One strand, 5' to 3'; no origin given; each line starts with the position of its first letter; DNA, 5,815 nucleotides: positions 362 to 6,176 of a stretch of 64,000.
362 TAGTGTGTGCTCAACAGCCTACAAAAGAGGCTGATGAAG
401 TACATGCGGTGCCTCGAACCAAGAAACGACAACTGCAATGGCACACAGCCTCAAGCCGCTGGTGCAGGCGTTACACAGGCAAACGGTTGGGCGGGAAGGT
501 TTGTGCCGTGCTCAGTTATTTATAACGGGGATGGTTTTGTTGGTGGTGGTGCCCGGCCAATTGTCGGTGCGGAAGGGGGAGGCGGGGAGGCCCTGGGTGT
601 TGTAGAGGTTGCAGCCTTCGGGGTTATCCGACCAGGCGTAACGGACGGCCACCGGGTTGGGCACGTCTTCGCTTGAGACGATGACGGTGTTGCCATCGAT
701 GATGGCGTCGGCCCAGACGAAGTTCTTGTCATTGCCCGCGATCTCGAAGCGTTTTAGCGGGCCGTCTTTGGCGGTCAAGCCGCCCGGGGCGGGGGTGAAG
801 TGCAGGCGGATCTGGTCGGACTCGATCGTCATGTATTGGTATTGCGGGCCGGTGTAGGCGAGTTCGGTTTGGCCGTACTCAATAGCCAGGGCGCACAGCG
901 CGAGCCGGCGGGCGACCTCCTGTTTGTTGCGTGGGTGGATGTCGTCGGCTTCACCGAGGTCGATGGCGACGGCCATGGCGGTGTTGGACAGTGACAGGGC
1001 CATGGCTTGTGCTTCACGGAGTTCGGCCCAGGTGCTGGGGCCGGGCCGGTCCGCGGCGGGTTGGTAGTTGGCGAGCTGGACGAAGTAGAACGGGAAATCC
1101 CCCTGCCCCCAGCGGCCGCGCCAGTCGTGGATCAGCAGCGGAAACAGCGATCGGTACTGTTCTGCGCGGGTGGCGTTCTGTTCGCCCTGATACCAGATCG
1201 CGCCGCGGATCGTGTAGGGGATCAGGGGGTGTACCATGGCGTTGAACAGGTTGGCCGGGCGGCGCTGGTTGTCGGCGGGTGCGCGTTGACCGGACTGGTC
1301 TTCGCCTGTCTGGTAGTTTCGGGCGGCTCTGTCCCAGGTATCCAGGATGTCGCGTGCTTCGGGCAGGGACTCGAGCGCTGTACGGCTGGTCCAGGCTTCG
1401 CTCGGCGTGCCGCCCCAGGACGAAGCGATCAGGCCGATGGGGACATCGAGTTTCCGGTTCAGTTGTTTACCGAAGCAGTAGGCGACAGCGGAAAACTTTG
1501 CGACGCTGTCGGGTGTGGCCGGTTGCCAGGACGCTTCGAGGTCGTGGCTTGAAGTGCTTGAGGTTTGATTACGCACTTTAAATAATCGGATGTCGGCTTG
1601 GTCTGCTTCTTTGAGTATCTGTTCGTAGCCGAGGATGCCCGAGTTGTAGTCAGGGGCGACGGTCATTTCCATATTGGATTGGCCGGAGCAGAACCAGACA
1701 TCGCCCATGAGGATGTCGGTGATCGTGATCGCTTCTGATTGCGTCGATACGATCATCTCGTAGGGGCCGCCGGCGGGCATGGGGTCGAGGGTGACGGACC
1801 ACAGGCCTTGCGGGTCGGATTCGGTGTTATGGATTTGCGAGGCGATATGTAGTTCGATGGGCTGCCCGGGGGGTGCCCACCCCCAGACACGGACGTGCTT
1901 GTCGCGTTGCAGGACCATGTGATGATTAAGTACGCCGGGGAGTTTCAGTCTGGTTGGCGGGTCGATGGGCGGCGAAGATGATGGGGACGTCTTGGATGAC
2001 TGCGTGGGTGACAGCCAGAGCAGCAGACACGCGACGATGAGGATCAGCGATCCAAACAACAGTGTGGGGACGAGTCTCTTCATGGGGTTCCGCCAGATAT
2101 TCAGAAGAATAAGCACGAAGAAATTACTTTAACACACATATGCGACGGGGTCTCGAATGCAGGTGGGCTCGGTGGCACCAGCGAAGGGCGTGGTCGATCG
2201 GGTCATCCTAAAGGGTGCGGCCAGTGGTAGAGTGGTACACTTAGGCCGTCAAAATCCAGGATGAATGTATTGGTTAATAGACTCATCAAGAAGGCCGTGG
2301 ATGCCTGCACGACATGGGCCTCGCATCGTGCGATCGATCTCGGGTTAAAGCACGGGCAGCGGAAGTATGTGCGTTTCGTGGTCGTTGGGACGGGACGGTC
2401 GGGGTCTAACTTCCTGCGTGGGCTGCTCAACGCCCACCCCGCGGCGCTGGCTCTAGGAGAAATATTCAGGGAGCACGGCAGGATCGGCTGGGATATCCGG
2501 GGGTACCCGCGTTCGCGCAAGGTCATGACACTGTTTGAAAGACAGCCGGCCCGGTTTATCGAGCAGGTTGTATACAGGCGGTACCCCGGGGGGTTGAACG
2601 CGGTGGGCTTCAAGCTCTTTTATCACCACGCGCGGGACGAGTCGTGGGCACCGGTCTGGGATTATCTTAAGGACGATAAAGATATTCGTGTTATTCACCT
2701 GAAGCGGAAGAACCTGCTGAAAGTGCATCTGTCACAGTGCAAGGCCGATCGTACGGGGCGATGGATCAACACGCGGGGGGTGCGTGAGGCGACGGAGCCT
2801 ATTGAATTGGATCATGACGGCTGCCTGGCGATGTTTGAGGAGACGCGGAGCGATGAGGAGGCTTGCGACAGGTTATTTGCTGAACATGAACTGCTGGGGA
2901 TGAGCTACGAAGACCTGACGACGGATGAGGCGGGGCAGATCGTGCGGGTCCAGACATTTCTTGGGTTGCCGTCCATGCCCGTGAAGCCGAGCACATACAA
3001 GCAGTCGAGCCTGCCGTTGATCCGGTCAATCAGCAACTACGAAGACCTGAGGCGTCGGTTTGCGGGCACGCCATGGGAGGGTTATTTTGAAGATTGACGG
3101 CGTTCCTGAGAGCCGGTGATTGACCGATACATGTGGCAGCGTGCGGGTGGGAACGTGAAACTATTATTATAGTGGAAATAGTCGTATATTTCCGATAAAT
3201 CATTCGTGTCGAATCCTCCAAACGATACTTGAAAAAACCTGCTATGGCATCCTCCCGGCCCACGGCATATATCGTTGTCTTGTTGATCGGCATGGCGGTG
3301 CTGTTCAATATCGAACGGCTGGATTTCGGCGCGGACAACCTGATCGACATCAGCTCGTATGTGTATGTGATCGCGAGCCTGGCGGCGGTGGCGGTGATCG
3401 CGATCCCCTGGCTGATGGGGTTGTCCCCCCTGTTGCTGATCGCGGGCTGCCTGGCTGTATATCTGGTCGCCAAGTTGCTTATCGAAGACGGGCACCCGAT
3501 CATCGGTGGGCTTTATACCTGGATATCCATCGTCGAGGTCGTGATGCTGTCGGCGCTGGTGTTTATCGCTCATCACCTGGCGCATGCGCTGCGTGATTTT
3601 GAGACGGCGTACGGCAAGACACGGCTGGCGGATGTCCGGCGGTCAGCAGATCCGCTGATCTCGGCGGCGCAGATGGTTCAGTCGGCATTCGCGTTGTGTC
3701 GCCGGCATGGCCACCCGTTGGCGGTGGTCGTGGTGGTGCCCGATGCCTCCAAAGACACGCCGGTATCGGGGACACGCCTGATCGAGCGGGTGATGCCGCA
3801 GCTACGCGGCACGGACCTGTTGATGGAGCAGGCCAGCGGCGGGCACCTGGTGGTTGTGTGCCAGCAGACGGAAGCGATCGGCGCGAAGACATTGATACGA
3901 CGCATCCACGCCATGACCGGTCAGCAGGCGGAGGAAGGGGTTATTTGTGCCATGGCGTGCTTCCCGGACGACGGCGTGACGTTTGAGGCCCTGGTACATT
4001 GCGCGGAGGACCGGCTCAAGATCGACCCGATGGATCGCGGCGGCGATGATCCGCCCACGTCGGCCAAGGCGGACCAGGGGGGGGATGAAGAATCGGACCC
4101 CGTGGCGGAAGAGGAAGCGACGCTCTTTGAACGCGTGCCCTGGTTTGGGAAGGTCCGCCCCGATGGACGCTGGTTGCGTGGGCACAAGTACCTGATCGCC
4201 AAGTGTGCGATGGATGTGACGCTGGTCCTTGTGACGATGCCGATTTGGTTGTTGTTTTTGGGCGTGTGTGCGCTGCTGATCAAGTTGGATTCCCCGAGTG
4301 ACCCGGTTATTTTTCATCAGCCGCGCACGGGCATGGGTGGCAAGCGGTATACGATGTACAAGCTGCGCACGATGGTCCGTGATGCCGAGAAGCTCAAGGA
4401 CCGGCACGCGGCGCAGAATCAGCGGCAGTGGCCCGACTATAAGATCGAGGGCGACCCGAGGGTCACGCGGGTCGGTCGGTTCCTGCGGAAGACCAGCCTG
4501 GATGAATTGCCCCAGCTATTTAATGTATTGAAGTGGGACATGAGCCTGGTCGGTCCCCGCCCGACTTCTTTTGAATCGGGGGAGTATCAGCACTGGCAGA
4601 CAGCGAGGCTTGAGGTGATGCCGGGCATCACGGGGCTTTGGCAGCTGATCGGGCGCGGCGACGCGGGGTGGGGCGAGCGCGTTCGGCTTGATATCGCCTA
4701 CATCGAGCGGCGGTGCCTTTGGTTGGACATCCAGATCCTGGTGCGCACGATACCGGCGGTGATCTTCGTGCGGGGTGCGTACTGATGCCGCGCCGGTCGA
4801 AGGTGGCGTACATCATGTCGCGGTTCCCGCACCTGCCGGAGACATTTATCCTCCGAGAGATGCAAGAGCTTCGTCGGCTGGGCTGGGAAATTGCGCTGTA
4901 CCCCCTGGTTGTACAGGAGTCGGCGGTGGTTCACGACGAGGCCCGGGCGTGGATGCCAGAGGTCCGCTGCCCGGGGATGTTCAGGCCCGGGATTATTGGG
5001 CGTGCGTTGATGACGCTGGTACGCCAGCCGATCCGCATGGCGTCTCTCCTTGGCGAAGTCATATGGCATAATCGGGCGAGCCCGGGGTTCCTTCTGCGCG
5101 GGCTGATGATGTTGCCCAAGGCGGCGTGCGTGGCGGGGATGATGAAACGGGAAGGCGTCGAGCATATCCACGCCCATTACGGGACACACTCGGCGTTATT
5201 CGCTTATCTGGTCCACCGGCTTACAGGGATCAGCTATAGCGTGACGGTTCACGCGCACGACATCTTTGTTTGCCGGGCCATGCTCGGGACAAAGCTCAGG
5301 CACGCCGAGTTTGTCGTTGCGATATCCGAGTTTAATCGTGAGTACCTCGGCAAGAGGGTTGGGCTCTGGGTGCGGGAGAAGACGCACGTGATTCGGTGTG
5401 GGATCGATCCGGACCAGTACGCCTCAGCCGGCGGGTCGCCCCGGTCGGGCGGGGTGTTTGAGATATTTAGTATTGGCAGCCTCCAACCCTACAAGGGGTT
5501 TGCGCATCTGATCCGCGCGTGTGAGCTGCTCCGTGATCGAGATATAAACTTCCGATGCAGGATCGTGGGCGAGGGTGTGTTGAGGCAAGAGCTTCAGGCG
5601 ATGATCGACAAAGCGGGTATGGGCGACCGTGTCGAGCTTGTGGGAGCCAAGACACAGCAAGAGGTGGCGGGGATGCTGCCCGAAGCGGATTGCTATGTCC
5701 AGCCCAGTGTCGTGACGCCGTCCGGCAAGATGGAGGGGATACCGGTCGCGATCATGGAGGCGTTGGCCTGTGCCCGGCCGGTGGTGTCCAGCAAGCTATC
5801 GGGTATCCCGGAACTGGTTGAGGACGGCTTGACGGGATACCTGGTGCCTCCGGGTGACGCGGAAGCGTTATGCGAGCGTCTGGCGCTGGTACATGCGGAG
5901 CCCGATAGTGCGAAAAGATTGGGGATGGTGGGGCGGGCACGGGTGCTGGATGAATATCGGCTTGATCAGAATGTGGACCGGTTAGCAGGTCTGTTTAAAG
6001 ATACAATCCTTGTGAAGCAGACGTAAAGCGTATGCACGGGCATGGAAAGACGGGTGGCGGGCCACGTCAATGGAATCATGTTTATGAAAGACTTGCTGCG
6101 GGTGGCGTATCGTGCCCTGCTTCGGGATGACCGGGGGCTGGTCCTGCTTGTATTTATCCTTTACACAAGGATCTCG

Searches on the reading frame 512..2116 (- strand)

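Call 54: search_protein_families(library=pfam, proteins=[window:512-2116:-], max_evalue=0.0001)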
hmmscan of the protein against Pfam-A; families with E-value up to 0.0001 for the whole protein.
window:512-2116:- (534 aa): 1 family
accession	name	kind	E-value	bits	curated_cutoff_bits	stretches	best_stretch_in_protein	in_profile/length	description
PF03629.24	SASA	-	8.7e-20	71.7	24.8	1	139-400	3-213/226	Carbohydrate esterase, sialic acid-specific acetylesterase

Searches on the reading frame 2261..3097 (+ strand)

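Call 54: search_protein_families(library=pfam, proteins=[window:2261-3097:+], max_evalue=0.0001)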
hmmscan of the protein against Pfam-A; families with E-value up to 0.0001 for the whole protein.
window:2261-3097:+ (278 aa): 2 families
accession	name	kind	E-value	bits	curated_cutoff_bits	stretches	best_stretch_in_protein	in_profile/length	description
PF13469.12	Sulfotransfer_3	-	4.9e-10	40.5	27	0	40-75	3-38/216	Sulfotransferase family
PF00685.33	Sulfotransfer_1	-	1.8e-06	28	22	0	204-238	149-183/255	Sulfotransferase domain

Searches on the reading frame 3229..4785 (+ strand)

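Call 54: search_protein_families(library=pfam, proteins=[window:3229-4785:+], max_evalue=0.0001)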
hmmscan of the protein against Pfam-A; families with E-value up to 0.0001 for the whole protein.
window:3229-4785:+ (518 aa): 1 family
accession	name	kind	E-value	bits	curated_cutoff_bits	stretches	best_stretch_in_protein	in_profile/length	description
PF02397.22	Bac_transf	-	1.5e-57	194.4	27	1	325-512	1-178/179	Bacterial sugar transferase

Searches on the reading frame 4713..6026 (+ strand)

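Call 54: search_protein_families(library=pfam, proteins=[window:4713-6026:+], max_evalue=0.0001)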
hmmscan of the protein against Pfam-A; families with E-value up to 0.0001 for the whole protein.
window:4713-6026:+ (437 aa): 6 families
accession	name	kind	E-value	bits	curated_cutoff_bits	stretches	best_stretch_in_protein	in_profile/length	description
PF00534.26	Glycos_transf_1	-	3.3e-34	118.3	26.4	1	249-407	16-169/172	Glycosyl transferases group 1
PF13692.12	Glyco_trans_1_4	-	4.8e-31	108.3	27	1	251-391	4-137/142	Glycosyl transferases group 1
PF13439.12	Glyco_transf_4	-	2.6e-10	41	28.5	1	114-235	38-170/170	Glycosyltransferase Family 4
PF13579.12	Glyco_trans_4_4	-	1.4e-07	32.4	29.7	1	46-230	7-158/158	Glycosyl transferase 4-like domain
PF13524.12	Glyco_trans_1_2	-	1.7e-07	31.7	25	1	281-424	16-142/144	Glycosyl transferase-like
PF20706.3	GT4-conflict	-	6.9e-06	25.7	26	1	198-375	147-326/385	Family 4 Glycosyltransferase in conflict systems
